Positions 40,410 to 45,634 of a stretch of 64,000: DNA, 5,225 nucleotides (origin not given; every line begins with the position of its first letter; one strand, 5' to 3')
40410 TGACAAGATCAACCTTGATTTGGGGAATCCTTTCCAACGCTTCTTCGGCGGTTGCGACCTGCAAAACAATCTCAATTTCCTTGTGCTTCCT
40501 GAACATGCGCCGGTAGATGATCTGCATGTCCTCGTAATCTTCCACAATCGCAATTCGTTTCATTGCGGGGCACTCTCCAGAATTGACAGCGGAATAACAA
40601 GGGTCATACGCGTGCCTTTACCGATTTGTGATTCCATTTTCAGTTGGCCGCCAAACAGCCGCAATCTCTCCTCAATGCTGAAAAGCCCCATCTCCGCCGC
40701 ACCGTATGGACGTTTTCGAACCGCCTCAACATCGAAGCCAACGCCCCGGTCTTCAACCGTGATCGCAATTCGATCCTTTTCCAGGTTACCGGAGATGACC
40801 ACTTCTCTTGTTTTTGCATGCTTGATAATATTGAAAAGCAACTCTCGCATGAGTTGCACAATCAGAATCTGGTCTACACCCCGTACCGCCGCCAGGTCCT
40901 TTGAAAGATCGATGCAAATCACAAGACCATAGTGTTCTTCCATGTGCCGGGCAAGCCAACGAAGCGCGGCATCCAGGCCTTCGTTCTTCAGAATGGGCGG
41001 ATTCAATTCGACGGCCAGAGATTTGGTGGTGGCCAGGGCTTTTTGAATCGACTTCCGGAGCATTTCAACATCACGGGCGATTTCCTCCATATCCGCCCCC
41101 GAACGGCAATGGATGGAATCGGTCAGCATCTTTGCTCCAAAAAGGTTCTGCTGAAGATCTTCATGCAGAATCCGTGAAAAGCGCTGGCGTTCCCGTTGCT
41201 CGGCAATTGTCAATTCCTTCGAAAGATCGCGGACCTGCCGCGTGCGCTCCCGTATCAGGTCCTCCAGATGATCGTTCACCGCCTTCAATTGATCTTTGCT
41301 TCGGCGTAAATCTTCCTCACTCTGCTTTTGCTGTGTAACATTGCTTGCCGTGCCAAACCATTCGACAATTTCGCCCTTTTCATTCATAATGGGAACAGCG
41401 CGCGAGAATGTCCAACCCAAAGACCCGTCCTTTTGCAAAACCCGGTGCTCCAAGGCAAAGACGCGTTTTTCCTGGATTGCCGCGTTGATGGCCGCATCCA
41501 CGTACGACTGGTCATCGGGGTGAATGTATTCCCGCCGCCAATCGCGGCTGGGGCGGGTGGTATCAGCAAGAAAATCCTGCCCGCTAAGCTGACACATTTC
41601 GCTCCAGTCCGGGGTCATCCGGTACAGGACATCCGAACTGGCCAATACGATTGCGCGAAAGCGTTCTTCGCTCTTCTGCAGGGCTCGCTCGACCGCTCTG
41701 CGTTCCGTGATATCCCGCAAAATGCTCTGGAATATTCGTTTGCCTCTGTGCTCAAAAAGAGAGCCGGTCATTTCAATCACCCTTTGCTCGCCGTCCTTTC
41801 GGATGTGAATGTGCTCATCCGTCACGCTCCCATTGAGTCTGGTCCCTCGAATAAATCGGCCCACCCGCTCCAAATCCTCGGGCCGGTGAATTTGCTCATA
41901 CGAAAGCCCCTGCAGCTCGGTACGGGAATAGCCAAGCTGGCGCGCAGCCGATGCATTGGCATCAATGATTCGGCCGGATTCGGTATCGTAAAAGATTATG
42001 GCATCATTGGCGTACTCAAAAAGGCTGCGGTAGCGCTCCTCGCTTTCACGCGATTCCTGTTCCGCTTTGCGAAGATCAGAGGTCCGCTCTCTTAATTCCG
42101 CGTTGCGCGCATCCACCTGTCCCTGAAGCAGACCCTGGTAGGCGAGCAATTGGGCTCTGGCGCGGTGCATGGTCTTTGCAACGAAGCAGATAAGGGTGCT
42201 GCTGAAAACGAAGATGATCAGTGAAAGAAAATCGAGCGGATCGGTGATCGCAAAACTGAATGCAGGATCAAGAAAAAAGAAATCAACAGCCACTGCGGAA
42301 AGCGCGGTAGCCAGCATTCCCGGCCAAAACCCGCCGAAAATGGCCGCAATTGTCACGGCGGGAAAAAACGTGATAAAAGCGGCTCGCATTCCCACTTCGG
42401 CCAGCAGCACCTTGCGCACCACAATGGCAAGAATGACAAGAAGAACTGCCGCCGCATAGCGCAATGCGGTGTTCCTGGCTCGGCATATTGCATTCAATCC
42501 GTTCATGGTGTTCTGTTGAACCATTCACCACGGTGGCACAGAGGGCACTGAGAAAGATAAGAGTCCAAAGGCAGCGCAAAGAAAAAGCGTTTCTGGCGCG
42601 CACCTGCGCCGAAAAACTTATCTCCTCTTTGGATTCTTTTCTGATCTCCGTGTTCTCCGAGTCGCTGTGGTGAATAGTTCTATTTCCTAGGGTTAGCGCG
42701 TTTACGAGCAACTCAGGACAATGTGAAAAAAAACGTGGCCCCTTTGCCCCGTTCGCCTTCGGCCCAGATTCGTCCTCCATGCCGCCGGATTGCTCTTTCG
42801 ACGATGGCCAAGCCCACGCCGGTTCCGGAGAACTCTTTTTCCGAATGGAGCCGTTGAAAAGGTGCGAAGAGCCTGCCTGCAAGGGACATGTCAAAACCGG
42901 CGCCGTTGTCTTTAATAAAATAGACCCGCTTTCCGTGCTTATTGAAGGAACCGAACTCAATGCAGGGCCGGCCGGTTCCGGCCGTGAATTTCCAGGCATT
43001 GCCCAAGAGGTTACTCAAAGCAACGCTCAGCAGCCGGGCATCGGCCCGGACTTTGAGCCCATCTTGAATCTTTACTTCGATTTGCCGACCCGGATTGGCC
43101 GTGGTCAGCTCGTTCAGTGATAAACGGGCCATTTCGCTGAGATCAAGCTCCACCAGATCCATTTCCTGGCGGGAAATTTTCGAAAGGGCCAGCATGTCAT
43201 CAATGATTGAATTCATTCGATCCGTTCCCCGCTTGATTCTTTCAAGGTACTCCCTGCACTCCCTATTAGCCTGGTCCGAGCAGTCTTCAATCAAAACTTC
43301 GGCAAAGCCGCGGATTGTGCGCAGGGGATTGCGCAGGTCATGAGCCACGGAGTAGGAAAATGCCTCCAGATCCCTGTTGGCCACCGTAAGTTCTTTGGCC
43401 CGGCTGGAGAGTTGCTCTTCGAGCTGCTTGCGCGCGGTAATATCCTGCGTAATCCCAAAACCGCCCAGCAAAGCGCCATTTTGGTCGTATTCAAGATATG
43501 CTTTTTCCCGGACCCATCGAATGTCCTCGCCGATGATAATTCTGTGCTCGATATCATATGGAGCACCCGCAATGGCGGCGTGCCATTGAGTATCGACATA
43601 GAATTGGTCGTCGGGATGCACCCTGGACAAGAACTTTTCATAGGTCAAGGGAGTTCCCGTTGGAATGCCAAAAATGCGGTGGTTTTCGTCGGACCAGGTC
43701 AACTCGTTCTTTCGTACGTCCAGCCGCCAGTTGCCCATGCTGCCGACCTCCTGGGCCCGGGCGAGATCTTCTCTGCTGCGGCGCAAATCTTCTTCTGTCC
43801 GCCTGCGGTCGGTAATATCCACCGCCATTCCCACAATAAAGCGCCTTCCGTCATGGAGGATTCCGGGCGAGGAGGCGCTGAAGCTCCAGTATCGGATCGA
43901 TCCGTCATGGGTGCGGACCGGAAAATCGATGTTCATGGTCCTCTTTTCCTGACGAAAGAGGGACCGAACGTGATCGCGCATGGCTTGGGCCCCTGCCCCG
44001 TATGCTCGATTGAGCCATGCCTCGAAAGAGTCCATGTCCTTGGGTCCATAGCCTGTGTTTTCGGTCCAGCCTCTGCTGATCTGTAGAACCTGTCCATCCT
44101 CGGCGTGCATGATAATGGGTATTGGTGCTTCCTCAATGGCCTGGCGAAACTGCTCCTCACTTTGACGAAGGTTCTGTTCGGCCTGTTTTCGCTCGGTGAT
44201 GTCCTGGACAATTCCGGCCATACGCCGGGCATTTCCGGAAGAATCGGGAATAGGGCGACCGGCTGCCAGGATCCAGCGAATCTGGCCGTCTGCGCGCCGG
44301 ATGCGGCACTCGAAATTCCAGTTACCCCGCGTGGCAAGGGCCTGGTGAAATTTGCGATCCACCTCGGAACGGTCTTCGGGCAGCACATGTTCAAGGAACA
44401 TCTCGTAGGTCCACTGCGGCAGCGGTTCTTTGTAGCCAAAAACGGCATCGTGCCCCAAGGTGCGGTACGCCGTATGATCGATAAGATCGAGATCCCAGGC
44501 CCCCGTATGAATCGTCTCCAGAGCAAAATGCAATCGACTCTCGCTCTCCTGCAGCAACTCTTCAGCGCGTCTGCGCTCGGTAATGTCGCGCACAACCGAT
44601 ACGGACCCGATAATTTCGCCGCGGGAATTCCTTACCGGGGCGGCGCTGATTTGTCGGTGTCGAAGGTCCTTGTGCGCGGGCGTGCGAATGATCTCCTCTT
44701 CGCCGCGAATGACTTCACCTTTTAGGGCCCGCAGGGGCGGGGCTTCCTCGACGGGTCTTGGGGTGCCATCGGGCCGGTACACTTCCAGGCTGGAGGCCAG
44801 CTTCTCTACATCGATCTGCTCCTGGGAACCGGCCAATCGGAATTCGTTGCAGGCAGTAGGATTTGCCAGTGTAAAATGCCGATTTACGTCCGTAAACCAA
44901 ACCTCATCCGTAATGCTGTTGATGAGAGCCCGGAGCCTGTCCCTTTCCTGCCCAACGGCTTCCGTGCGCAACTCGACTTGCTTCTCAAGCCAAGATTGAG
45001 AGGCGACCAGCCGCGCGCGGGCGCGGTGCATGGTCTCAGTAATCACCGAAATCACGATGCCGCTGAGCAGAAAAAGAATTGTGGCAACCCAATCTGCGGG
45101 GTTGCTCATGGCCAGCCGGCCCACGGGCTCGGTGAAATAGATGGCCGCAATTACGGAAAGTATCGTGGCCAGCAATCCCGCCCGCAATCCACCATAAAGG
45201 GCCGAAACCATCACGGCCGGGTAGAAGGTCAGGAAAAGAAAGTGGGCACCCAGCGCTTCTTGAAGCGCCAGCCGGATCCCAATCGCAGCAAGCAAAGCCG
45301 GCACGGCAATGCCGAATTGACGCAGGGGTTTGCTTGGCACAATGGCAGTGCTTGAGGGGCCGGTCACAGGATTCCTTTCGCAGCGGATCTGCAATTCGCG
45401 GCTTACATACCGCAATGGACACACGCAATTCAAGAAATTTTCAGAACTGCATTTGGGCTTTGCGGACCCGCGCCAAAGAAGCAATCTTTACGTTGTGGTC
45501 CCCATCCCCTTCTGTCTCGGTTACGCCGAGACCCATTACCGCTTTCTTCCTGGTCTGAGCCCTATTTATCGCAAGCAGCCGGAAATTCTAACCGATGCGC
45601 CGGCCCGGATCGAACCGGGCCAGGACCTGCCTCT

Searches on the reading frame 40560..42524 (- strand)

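Call 72: search_protein_families(library=pfam, proteins=[window:40560-42524:-], max_evalue=0.00001)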
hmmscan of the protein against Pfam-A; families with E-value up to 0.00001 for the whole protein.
window:40560-42524:- (654 aa): 8 families
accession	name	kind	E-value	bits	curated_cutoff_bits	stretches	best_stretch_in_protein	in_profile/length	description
PF08447.18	PAS_3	-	7.7e-22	77.8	25.6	1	327-393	23-89/89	PAS fold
PF13426.13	PAS_9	-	1e-20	74.3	27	1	174-274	2-103/103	PAS domain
PF13493.11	DUF4118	-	4.1e-19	68.8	28.4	1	23-125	1-103/107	Domain of unknown function (DUF4118)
PF00989.32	PAS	-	4.6e-16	59.3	22.6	1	163-272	1-113/113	PAS fold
PF08448.16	PAS_4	-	4.9e-16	59.4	23.1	1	172-277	4-110/110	PAS fold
PF02518.31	HATPase_c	-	7e-13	49.4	26.4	1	551-647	2-110/111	Histidine kinase-, DNA gyrase B-, and HSP90-like ATPase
PF13188.13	PAS_8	-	6.3e-09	35.9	21.8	1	163-217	1-55/65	PAS domain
PF07730.19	HisKA_3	-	1e-06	29.6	24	1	445-510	1-66/68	Histidine kinase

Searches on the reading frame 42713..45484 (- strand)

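Call 72: search_protein_families(library=pfam, proteins=[window:42713-45484:-], max_evalue=0.00001)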
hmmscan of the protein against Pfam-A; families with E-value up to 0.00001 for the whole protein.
window:42713-45484:- (923 aa): 7 families
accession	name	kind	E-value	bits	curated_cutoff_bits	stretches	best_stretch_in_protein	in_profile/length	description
PF08447.18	PAS_3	-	3.9e-33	114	25.6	2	348-426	11-89/89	PAS fold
PF08448.16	PAS_4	-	2.5e-24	86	23.1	2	198-306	11-110/110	PAS fold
PF02518.31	HATPase_c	-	1e-19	71.5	26.4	1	815-922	2-107/111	Histidine kinase-, DNA gyrase B-, and HSP90-like ATPase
PF00989.32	PAS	-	1.3e-19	70.7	22.6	0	348-429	33-113/113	PAS fold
PF00512.31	HisKA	-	2e-17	63.4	26.9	1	707-771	3-64/66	His Kinase A (phospho-acceptor) domain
PF13493.11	DUF4118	-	2.8e-17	62.9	28.4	1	58-157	2-102/107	Domain of unknown function (DUF4118)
PF13426.13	PAS_9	-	5.4e-16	59.2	27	1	364-431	40-103/103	PAS domain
